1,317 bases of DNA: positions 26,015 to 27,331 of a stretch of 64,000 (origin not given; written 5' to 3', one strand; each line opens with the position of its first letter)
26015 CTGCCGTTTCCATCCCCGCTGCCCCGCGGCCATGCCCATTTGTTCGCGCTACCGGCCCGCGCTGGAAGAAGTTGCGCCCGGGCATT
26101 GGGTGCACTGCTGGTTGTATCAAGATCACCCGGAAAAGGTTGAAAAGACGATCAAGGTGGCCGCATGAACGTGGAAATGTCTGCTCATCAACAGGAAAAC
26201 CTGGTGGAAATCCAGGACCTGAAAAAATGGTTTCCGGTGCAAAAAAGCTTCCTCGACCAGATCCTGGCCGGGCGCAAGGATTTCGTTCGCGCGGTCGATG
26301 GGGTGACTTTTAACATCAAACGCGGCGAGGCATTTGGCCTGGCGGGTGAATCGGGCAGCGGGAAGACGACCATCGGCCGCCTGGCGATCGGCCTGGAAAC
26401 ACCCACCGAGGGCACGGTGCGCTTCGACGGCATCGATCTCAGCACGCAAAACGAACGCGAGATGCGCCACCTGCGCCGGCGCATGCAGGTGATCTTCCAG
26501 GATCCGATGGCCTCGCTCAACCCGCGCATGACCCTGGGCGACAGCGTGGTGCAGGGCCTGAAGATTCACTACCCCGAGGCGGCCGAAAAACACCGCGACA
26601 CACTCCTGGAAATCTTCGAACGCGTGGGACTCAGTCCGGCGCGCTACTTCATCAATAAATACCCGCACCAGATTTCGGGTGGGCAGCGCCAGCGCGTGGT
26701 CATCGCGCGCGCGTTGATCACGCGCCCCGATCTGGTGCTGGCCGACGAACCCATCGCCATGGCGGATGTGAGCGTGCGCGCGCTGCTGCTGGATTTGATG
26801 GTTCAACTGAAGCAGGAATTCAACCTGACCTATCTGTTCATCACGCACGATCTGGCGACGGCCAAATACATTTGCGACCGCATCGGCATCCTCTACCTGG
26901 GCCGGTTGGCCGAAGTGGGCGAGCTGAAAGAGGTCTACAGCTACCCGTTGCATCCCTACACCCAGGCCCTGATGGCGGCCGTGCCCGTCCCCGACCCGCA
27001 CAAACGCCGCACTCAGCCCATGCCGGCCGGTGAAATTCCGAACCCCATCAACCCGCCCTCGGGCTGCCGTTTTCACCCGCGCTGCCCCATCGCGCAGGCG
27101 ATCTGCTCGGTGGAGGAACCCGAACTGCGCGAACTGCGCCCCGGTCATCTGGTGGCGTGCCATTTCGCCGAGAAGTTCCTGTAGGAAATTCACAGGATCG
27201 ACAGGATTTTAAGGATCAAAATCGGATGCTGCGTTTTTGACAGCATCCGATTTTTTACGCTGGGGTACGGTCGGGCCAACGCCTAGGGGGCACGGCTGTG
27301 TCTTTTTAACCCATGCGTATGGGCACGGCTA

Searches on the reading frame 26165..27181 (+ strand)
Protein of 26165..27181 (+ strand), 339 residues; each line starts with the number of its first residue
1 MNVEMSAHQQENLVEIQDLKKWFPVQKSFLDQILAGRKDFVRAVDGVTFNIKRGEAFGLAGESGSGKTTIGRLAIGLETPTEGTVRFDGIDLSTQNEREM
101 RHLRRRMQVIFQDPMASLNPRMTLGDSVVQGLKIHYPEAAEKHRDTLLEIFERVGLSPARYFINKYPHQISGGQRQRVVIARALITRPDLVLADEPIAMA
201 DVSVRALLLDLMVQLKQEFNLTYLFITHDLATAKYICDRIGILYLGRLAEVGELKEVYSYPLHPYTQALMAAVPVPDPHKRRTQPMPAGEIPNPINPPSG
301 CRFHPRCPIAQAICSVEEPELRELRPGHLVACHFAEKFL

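Call 14: search_protein_families(library=pfam, proteins=[window:26165-27181:+], max_evalue=0.01)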
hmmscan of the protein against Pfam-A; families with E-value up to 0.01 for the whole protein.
window:26165-27181:+ (339 aa): 2 families
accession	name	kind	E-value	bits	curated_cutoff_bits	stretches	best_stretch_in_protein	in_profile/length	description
PF00005.33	ABC_tran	-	1.6e-33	116.6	25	1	45-198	2-137/137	ABC transporter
PF08352.17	oligo_HPY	-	6.5e-19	68.5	27.1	1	250-314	2-65/65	Oligopeptide/dipeptide transporter, C-terminal region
